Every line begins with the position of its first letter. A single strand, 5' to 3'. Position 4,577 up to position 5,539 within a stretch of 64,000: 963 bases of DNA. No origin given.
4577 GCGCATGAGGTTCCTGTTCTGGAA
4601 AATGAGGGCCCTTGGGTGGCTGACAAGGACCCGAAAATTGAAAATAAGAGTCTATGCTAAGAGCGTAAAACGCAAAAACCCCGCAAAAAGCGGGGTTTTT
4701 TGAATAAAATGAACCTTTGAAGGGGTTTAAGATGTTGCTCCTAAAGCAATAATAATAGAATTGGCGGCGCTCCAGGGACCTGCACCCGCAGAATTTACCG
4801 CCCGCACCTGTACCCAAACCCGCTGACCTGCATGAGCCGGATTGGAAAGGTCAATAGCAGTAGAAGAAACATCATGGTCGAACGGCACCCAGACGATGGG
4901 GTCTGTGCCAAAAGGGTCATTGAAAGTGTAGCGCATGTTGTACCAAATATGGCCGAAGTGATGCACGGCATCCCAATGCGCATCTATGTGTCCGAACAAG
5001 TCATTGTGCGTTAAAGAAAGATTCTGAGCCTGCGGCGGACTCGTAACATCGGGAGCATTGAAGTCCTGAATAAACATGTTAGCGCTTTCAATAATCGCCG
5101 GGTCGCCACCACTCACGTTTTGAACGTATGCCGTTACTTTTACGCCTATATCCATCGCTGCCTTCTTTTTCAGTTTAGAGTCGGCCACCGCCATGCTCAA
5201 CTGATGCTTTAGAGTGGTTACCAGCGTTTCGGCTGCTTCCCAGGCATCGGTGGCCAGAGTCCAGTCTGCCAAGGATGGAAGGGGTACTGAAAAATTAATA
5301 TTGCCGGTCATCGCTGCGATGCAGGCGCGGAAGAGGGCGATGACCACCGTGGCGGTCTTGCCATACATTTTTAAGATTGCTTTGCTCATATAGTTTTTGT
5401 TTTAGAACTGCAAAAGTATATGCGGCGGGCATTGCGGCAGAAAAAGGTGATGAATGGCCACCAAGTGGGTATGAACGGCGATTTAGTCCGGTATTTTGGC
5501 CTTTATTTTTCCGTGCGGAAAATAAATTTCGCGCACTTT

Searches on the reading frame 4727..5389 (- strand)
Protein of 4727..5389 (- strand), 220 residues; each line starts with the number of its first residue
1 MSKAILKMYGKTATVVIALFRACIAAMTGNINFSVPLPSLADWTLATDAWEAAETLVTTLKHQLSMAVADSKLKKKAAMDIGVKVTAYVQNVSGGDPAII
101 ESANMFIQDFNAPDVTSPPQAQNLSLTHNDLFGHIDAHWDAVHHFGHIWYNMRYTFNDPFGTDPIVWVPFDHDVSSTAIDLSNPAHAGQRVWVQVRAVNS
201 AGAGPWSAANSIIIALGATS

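Call 12: search_protein_families(library=pfam, proteins=[window:4727-5389:-], max_evalue=0.01)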
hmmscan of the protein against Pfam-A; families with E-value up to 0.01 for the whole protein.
window:4727-5389:- (220 aa): 0 families

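Call 19: find_encoding_contigs(protein=window:4727-5389:-, flank=10000, max_places=10)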
Protein window:4727-5389:- (220 aa): no gene with exactly this product is on record in the collection.

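Call 27: find_homologous_proteins(query=window:4727-5389:-)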
Query window:4727-5389:- (220 aa): 5 proteins with E <= 0.001 among 145 candidates.
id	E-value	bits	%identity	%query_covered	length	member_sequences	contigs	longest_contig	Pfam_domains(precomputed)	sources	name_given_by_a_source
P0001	1.7e-143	494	100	100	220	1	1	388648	-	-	-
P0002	3.7e-96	339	73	90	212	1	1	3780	-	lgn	-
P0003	8.3e-57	210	65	67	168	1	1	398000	-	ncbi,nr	ncbi:MAG: fibronectin type III domain-containing protein [Bacteroidetes bacterium]|nr:fibronectin ty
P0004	1.0e-19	89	33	96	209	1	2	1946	-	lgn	-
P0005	2.3e-7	49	35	55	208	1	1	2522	PF00041.28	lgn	-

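Call 28: find_encoding_contigs(protein=P0002, flank=10000)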
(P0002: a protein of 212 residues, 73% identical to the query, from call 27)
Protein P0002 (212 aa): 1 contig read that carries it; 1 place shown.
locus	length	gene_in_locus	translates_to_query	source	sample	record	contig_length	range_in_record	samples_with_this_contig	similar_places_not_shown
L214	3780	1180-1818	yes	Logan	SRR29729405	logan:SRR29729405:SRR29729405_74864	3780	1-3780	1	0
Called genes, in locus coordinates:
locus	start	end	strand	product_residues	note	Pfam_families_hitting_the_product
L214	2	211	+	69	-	?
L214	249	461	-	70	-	PF19124:DUF5808 (weak)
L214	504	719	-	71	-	-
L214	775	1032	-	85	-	-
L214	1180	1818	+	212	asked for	-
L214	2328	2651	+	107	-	-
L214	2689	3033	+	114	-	-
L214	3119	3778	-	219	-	?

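Call 29: find_encoding_contigs(protein=P0003, flank=10000)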
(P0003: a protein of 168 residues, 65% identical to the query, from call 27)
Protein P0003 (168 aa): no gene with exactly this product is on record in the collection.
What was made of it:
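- Tried and rejected: Exact look-up of p220 and of P0003 found nothing on record (calls 19, 29).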

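Call 30: find_encoding_contigs(protein=P0004, flank=10000)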
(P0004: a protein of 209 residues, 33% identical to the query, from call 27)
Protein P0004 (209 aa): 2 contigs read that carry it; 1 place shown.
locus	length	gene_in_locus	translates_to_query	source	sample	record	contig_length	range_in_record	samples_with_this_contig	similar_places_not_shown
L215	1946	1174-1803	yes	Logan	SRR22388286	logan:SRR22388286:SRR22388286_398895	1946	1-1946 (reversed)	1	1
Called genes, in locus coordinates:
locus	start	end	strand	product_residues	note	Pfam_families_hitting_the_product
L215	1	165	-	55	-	?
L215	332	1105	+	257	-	-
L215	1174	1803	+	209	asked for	-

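Call 36: find_related_loci(query=A1, collection=genome_contigs, flank=6000)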
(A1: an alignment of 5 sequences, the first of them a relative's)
Query A1 (220 aa) in genome_contigs; peptide patterns used: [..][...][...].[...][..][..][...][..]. (x = any residue, [..] = any of these).
36 stretches matched a pattern; 5 encode a relative of the query (tblastn E <= 1e-3); 5 distinct loci.
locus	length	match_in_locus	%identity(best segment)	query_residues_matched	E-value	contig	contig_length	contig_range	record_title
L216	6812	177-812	35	1-217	1e-27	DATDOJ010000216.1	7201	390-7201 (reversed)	MAG TPA_asm: Bacteroidia bacterium isolate SMAG_U7891 k141_119582, whole genome shotgun sequence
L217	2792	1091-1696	35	1-207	2e-20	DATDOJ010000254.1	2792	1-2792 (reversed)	MAG TPA_asm: Bacteroidia bacterium isolate SMAG_U7891 k141_925238, whole genome shotgun sequence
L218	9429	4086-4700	34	6-217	7e-20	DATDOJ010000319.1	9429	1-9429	MAG TPA_asm: Bacteroidia bacterium isolate SMAG_U7891 k141_698817, whole genome shotgun sequence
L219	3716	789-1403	33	6-217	7e-20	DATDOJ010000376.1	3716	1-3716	MAG TPA_asm: Bacteroidia bacterium isolate SMAG_U7891 k141_2312453, whole genome shotgun sequence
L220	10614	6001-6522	36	36-217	3e-18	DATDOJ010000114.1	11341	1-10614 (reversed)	MAG TPA_asm: Bacteroidia bacterium isolate SMAG_U7891 k141_333661, whole genome shotgun sequence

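Call 59: search_protein_families(library=pfam, proteins=[L218:1808-3289:-, L218:1181-1786:+, L218:4772-6145:+, L220:1600-5004:-, L220:6651-8156:+, L219:1501-3261:+, L215:332-1105:+, L214:2328-2651:+, L214:2689-3033:+, L214:775-1032:-], max_evalue=0.01)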
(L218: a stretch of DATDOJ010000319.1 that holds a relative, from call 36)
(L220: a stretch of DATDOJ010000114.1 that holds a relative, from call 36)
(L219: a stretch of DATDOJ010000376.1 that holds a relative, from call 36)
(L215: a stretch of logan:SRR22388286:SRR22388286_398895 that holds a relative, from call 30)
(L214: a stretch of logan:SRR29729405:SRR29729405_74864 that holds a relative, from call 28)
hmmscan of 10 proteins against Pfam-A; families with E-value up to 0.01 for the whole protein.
L218:1808-3289:- (493 aa): 2 families
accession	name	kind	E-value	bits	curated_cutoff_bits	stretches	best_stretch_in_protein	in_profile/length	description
PF02800.25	Gp_dh_C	-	1.2e-47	161.8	24.4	1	308-467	1-158/158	Glyceraldehyde 3-phosphate dehydrogenase, C-terminal domain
PF00044.30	Gp_dh_N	-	9.6e-21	74.4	31.7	1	143-253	2-100/101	Glyceraldehyde 3-phosphate dehydrogenase, NAD binding domain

L218:1181-1786:+ (201 aa): 1 family
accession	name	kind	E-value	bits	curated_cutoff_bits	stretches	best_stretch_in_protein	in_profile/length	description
PF04264.18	YceI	-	1.6e-31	110.1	23.7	1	35-190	4-148/150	YceI-like domain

L218:4772-6145:+ (457 aa): 4 families
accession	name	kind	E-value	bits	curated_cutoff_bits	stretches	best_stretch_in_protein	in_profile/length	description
PF18962.6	Por_Secre_tail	-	1e-13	51.8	27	1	381-454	1-74/75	Secretion system C-terminal sorting domain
PF12768.13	Rax2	-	3.5e-11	43.4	28.8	1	26-190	18-175/254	Rax2 C-terminal beta propeller domain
PF17164.10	DUF5122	-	2e-06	28.4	27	0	287-308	4-25/36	Domain of unknown function (DUF5122) beta-propeller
PF19565.4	DUF6087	-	5.8e-05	23.8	27.1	0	162-178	43-59/99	Family of unknown function (DUF6087)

L220:1600-5004:- (1134 aa): 8 families
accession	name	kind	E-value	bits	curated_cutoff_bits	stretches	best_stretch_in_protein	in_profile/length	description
PF13585.12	CHU_C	-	1.1e-23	83.5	27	1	1047-1132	3-86/86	CHU_C Type IX secretion signal domain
PF18911.6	PKD_4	-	2.3e-19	69.7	27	1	312-386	3-79/85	PKD domain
PF00801.26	PKD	-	5.7e-14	52.3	23.5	1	322-374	10-64/80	PKD domain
PF23759.1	GBD_T9SS_assoc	-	9.8e-11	42.4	27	2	24-146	1-106/116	Galactose binding domain-like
PF01483.27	P_proprotein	-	8e-08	32.7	21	1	465-568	4-86/86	Proprotein convertase P-domain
PF19081.6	Ig_7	-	3.2e-05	24.6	27.3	1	711-792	1-84/84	Ig-like domain CHU_C associated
PF07354.18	Sp38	-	0.0002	21.7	23.1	0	718-770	10-58/100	Zona-pellucida-binding protein (Sp38) N-terminal Ig domain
PF13895.12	Ig_2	-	0.0034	18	27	0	792-860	2-70/79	Immunoglobulin domain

L220:6651-8156:+ (501 aa): 2 families
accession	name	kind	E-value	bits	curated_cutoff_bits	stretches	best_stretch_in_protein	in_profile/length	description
PF18962.6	Por_Secre_tail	-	3.6e-14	53.2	27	1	427-499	1-75/75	Secretion system C-terminal sorting domain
PF13585.12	CHU_C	-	0.0033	18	27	0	434-487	16-72/86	CHU_C Type IX secretion signal domain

L219:1501-3261:+ (586 aa): 3 families
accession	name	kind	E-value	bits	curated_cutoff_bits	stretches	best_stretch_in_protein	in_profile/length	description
PF24595.1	DUF7619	-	7e-47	159.3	27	1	358-495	1-133/133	Domain of unknown function (DUF7619)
PF18962.6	Por_Secre_tail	-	2.5e-14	53.8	27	1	514-584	1-74/75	Secretion system C-terminal sorting domain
PF17210.9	SdrD_B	-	1.4e-06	28.9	29.7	1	136-202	6-73/112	SdrD B-like domain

L215:332-1105:+ (257 aa): 0 families

L214:2328-2651:+ (107 aa): 0 families

L214:2689-3033:+ (114 aa): 0 families

L214:775-1032:- (85 aa): 0 families

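Call 67: find_homologous_proteins(query=A2, max_evalue=0.00001)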
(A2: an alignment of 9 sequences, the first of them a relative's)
Query A2 (9 sequences) (220 aa, profile of the alignment): 250 proteins with E <= 0.00001 among 7053 candidates; the best 120 are listed.
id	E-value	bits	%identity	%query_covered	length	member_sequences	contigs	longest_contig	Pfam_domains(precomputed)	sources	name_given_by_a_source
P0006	1.1e-97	344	34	97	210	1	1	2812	-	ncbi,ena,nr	ncbi:MAG TPA: hypothetical protein VI757_08785 [Bacteroidia bacterium]|nr:hypothetical protein [Bact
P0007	8.0e-96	337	35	97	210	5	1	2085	-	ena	-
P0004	5.8e-91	322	33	96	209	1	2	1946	-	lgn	-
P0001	3.2e-81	290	100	100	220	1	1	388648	-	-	-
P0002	9.8e-81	288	73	90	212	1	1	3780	-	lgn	-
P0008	1.6e-77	278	35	90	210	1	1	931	-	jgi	jgi:hypothetical protein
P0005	8.7e-76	272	35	55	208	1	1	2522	PF00041.28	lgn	-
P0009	4.2e-75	270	29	90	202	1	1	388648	-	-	-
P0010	6.2e-66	240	32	55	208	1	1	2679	PF00041.28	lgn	-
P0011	5.2e-58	214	33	60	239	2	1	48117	-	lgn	-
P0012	3.9e-56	208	31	63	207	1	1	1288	-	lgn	-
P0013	4.8e-56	207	33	94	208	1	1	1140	-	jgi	jgi:hypothetical protein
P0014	7.8e-56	207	33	55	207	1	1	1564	PF00041.28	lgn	-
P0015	1.2e-55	206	31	94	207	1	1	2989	PF00041.28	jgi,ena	-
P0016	2.0e-55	205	34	87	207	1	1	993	PF00041.28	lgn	-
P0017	3.8e-55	205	34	64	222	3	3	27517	PF00041.28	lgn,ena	-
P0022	3.9e-54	201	35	94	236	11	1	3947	-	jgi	-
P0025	1.6e-53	199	35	94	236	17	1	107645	-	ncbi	-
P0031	1.1e-52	196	27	51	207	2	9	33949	PF00041.28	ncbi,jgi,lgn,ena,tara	tara:strand:+ start:5818 stop:6441 length:624 start_codon:yes stop_codon:yes gene_type:complete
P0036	4.8e-52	194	31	70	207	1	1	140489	PF00041.28,PF16656.12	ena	-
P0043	2.4e-51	192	27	52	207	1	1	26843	PF00041.28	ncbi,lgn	ncbi:MAG: fibronectin type III domain-containing protein [Flavobacteriales bacterium]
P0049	5.2e-51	191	31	86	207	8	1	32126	PF00041.28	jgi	jgi:hypothetical protein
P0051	5.8e-51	191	34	94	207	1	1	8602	-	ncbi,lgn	ncbi:MAG: fibronectin type III domain-containing protein [Bryobacteraceae bacterium]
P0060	3.7e-50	188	31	54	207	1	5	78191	PF00041.28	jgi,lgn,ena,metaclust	metaclust:\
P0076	1.2e-48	183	33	28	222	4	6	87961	PF00041.28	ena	-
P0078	3.1e-48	182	34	86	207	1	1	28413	-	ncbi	ncbi:MAG: fibronectin type III domain-containing protein [Planctomycetota bacterium]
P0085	3.7e-47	178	32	94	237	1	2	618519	PF00041.28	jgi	jgi:hypothetical protein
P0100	3.2e-45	172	31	92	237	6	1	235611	-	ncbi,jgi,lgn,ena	jgi:hypothetical protein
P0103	4.6e-45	172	31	85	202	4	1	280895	-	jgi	jgi:hypothetical protein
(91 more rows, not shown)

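Call 68: find_encoding_contigs(protein=P0031, flank=6000, max_places=4)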
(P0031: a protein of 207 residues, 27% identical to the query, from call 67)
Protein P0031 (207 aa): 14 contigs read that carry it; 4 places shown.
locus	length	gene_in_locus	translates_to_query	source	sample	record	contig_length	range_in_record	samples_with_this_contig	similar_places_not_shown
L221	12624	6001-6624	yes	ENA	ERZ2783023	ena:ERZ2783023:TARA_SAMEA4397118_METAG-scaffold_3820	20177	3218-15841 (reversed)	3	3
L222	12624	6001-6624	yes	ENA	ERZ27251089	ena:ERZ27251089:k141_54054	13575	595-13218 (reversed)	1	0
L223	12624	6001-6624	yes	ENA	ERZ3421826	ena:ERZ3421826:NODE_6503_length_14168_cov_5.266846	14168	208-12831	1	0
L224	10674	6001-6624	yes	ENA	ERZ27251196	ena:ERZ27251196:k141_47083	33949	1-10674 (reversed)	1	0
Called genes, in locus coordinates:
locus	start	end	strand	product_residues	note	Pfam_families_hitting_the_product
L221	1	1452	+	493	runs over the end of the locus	PF00070:Pyr_redox (faint), PF00890:FAD_binding_2 (weak), PF01266:DAO (weak), PF01593:Amino_oxidase, PF03486:HI0933_like (faint), PF07992:Pyr_redox_2 (faint), PF12831:FAD_oxidored, PF13450:NAD_binding_8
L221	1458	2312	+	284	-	PF00494:SQS_PSY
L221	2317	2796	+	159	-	-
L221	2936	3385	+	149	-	-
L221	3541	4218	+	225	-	PF18916:Lycopene_cyc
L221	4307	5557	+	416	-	PF03033:Glyco_transf_28 (faint), PF06722:EryCIII-like_C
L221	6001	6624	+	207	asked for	PF00041:fn3 (weak)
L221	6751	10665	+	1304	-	PF20473:MmeI_Mtase, PF07669:Eco57I, PF01797:Y1_Tnp, PF07669:Eco57I, PF02384:N6_Mtase (weak), PF12950:TaqI_C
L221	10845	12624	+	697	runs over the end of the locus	PF13166:AAA_13 (weak)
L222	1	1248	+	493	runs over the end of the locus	PF00070:Pyr_redox (faint), PF00890:FAD_binding_2 (weak), PF01266:DAO (weak), PF01593:Amino_oxidase, PF03486:HI0933_like (faint), PF07992:Pyr_redox_2 (faint), PF12831:FAD_oxidored, PF13450:NAD_binding_8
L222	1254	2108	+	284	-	PF00494:SQS_PSY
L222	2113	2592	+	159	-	-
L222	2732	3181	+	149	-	-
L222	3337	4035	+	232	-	PF18916:Lycopene_cyc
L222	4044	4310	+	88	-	-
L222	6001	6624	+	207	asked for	PF00041:fn3 (weak)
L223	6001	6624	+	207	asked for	PF00041:fn3 (weak)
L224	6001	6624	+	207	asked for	PF00041:fn3 (weak)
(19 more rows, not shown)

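Call 69: find_encoding_contigs(protein=P0043, flank=6000, max_places=3)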
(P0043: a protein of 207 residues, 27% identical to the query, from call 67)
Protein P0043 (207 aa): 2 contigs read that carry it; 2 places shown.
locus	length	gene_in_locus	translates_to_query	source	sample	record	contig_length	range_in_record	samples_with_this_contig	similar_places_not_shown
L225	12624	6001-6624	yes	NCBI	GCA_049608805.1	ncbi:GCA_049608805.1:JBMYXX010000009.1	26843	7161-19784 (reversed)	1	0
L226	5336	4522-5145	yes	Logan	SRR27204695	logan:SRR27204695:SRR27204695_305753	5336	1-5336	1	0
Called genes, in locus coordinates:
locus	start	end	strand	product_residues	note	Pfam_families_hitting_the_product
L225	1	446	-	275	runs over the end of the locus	PF00924:MS_channel_2nd, PF21082:MS_channel_3rd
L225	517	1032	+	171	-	PF03061:4HBT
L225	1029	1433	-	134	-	PF07681:DoxX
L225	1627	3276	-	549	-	PF18962:Por_Secre_tail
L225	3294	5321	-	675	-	PF13884:Peptidase_S74, PF18962:Por_Secre_tail (weak)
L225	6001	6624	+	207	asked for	PF00041:fn3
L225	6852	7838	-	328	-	PF01075:Glyco_transf_9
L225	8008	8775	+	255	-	PF01026:TatD_DNase, PF04909:Amidohydro_2 (faint)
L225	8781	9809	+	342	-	PF00710:Asparaginase, PF17763:Asparaginase_C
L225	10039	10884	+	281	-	PF01618:MotA_ExbB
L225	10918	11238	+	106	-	-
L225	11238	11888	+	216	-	PF02472:ExbD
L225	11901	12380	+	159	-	PF02472:ExbD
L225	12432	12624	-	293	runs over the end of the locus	PF02517:Rce1-like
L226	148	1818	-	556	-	PF18962:Por_Secre_tail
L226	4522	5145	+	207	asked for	PF00041:fn3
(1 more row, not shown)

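Call 70: find_encoding_contigs(protein=P0078, flank=6000, max_places=3)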
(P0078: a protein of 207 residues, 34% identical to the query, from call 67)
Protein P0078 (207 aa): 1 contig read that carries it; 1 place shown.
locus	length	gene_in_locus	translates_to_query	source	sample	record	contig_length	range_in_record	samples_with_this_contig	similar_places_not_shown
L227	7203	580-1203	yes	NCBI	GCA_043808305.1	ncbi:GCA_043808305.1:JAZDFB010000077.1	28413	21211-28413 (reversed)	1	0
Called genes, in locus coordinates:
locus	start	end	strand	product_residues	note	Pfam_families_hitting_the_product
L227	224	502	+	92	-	-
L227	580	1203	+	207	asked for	-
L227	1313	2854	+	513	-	-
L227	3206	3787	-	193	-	PF12717:Cnd1 (faint), PF13513:HEAT_EZ (faint), PF02985:HEAT (faint), PF03130:HEAT_PBS (faint), PF13646:HEAT_2, PF00514:Arm (faint), PF13646:HEAT_2 (weak)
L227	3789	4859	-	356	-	-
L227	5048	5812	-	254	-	PF01925:TauE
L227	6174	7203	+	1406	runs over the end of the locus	PF00990:GGDEF, PF13173:AAA_14 (faint), PF13191:AAA_16, PF13401:AAA_22, PF03130:HEAT_PBS (faint), PF13646:HEAT_2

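Call 72: predict_structure(alignment_id=A1)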
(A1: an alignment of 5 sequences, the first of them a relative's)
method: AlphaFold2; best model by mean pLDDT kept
length: 220 residues; sequences in the alignment: 5
mean_pLDDT: 70.7   pTM: 0.45
mean pLDDT of the five models: 70.7, 70.7, 68.8, 65.6, 59.2
residues with pLDDT >= 90: 3; 70-90: 126; 50-70: 69; < 50: 22
segments of 3 or more residues with pLDDT < 50: 1-10, 107-111
pLDDT, mean of each block of 10 residues (from residue 1): 37 74 79 68 84 80 74 68 64 63 51 64 84 81 68 76 53 70 82 83 84 69
secondary structure, 60 per line:
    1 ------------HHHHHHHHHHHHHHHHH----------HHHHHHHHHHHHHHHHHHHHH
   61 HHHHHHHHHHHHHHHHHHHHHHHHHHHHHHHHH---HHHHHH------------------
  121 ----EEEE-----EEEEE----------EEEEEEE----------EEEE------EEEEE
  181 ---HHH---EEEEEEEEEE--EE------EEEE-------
elements in order: H13-29 H40-93 H97-102 E125-128 E134-138 E149-155 E166-169 E176-180 E190-199 E210-213

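Call 75: search_protein_families(library=phrogs, proteins=[P0001, P0009, P0031, P0078, P0006], max_evalue=0.01)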
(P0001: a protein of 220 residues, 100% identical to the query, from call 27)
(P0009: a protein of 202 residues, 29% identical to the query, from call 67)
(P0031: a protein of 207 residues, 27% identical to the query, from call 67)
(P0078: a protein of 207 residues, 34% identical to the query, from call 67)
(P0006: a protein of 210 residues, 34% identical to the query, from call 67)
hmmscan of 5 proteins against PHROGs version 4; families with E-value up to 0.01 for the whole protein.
P0001 (220 aa): 1 family
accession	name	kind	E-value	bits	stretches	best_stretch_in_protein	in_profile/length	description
phrog_6977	-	tail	0.0068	16.8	1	188-212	216-240/284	minor tail protein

P0009 (202 aa): 1 family
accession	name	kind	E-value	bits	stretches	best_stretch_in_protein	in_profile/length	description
phrog_4971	-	tail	0.0067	16.8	1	126-200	205-280/283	major tail protein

P0031 (207 aa): 3 families
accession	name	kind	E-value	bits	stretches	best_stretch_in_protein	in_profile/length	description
phrog_20454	-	tail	1.6e-06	28.7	1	130-190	18-78/253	baseplate wedge subunit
phrog_4971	-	tail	4.6e-06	27.2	1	106-199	186-272/283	major tail protein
phrog_31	-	tail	8e-05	21.5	1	110-202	963-1058/1565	central tail fiber J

P0078 (207 aa): 5 families
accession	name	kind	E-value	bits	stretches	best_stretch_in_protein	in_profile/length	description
phrog_4971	-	tail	6.5e-08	33.2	1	117-198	192-271/283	major tail protein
phrog_23968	-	tail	0.0011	18.3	1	116-202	233-321/689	minor tail protein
phrog_7440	-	tail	0.0014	18.7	1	120-195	255-323/354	major tail protein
phrog_31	-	tail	0.0036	16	1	129-195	885-1050/1565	central tail fiber J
phrog_6977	-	tail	0.0084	16.6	0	136-204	184-240/284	minor tail protein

P0006 (210 aa): 1 family
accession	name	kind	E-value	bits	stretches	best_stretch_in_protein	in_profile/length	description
phrog_4971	-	tail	0.00015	22.2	1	111-205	186-275/283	major tail protein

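Call 76: search_solved_structures(query=A3, max_evalue=1)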
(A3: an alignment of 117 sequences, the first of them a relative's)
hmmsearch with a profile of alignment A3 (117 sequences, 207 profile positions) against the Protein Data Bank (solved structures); distinct sequences matched with E-value up to 1: 281 (the best 60 are shown).
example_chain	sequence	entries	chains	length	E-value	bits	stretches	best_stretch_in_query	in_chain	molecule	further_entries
8q6t_I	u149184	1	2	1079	7.6e-39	136.6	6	144-196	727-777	Titin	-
8g4l_bm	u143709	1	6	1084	4.2e-29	104.8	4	133-196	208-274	Titin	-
4yh7_A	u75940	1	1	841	4.1e-15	59.1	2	125-202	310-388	Receptor-type tyrosine-protein phosphatase delta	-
4pbx_A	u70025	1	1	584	9e-15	58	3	126-203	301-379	Receptor-type tyrosine-protein phosphatase S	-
6tpw_A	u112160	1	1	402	1.9e-14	57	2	117-201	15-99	Receptor-type tyrosine-protein phosphatase F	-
1fnf_A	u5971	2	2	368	6.1e-13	52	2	117-206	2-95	FIBRONECTIN | Isoform 1 of Fibronectin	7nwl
8bvo_A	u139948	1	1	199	3.8e-12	49.4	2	111-203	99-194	Titin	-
4yfe_A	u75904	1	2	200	4.2e-12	49.3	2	127-202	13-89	Receptor-type tyrosine-protein phosphatase delta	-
4yfg_B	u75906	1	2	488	8e-12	48.4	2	125-202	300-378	Receptor-type tyrosine-protein phosphatase delta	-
4yfd_A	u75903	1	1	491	9.4e-12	48.1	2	125-202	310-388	Receptor-type tyrosine-protein phosphatase delta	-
4u3h_A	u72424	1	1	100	1.1e-11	47.9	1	113-203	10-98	FN3con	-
9ot8_A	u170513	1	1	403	1.2e-11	47.8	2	116-190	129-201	FN3con-9 - FN3con-41 fusion,Galectin-3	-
8bxr_A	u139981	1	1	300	1.6e-11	47.4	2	111-203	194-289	Titin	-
3lpw_A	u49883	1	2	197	3.1e-11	46.4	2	133-196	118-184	A77-A78 domain from Titin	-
6tpv_A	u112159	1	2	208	1e-10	44.7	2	117-201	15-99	Receptor-type tyrosine-protein phosphatase F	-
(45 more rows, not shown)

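Call 79: search_protein_families(library=ncbifam, proteins=[P0001, P0009, P0031, P0078, P0006], max_evalue=0.01)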
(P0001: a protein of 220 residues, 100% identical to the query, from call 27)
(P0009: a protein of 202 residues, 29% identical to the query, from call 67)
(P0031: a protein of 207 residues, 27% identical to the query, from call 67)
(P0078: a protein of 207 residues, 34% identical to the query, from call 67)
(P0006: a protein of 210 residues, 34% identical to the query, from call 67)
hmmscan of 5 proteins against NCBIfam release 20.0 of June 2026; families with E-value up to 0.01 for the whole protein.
P0001 (220 aa): 0 families

P0009 (202 aa): 0 families

P0031 (207 aa): 0 families

P0078 (207 aa): 0 families

P0006 (210 aa): 0 families

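Call 80: search_protein_families(library=padloc, proteins=[P0001, P0009, P0031, P0078], max_evalue=0.01)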
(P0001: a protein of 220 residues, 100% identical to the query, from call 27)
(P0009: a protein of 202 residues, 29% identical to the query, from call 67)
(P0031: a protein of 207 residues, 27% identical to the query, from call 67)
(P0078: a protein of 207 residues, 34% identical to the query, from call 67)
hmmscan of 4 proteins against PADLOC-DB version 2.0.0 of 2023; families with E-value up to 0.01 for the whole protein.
P0001 (220 aa): 0 families

P0009 (202 aa): 0 families

P0031 (207 aa): 0 families

P0078 (207 aa): 0 families

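Call 81: predict_structure(alignment_id=A3)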
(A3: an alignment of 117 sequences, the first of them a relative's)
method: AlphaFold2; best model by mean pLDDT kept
length: 220 residues; sequences in the alignment: 117
mean_pLDDT: 93.5   pTM: 0.58
mean pLDDT of the five models: 93.5, 92.5, 91.3, 91.0, 89.4
residues with pLDDT >= 90: 186; 70-90: 26; 50-70: 8; < 50: 0
segments of 3 or more residues with pLDDT < 50: none
pLDDT, mean of each block of 10 residues (from residue 1): 93 97 97 96 98 98 98 97 97 96 89 79 95 93 92 94 93 93 87 96 96 82
secondary structure, 60 per line:
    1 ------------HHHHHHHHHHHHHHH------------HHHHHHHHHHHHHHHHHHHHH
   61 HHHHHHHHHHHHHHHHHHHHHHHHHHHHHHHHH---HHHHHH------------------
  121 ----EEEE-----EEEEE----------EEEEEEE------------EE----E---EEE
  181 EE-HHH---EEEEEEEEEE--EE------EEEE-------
elements in order: H13-27 H40-93 H97-102 E125-128 E134-138 E149-155 E178-182 E190-199 E210-213

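Call 85: fold_search(model_id=the predicted structure, library=pdb)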
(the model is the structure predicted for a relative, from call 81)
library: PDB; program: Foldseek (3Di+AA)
matches with E <= 10: 1491; with E <= 0.001: 320
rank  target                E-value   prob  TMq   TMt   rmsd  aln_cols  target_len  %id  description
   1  2dm4_MODEL_1_A        6.2e-06  1.00  0.38  0.72   3.5       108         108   26  Solution structure of the second fn3 domain of human sorLA/LR11 (released 2006-10-20)
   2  8oq9_B                6.6e-06  1.00  0.37  0.76   3.0       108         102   19  Crystal structure of the titin domain Fn3-56 (released 2023-08-23)
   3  2crz_MODEL_1_A        7.4e-06  1.00  0.37  0.69   3.5       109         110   21  Solution structure of the fifth FNIII domain of human fibronectin type III domain containing protein 3a (released 2005-11-20)
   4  8os3                  8.4e-06  1.00  0.37  0.73   3.2       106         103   20  Crystal structure of the titin domain Fn3-11 (released 2023-08-23)
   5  6moe_D                8.4e-06  1.00  0.37  0.37   4.4       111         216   22  Monomeric DARPin E2 complex with EpoR (released 2019-06-05)
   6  8orl_A                9.4e-06  1.00  0.38  0.75   2.8       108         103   18  Crystal structure of the S23226G missense variant of titin domain Fn3-56 (released 2023-08-23)
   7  6hyf_A                1.1e-05  1.00  0.33  0.64   4.8       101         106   16  Crystal structure of the third FNIII domain from rat beta4 integrin, a binding site for periaxin (released 2019-05-08)
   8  7y8h_B                1.2e-05  1.00  0.36  0.81   2.7       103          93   16  Crystal structure of sDscam FNIII1 domain, isoform alpha7 (released 2023-05-24)
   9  8oq9_A                1.2e-05  1.00  0.38  0.76   2.8       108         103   19  Crystal structure of the titin domain Fn3-56 (released 2023-08-23)
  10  4bq8_A                1.2e-05  1.00  0.37  0.42   3.5       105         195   18  Crystal structure of the RGMB-NEO1 complex form 3 (released 2013-06-12)
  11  4bq6_A                1.2e-05  1.00  0.38  0.41   3.6       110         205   19  Crystal structure of the RGMB-NEO1 complex form 1 (released 2013-06-12)
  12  1uen_MODEL_1_A        1.3e-05  1.00  0.37  0.61   7.2       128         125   21  Solution Structure of The Third Fibronectin III Domain of Human KIAA0343 Protein (released 2003-11-19)
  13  8oq9_C                1.3e-05  1.00  0.37  0.76   2.9       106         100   19  Crystal structure of the titin domain Fn3-56 (released 2023-08-23)
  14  6z3m_E                1.5e-05  1.00  0.38  0.41   3.6       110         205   19  Repulsive Guidance Molecule B (RGMB) in complex with Growth Differentiation Factor 5 (GDF5) and Neogenin 1 (NEO1). (released 2020-07-01)
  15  8y31_E                1.5e-05  1.00  0.36  0.71   3.4       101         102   12  The crystal structure of the QX006N-Fab/IFNAR1-SD123 complex (released 2024-12-04)
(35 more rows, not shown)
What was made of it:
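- Checked: The FN3 tail of 4727-5389 holds at family-profile and structure level (calls 76, 81, 85).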
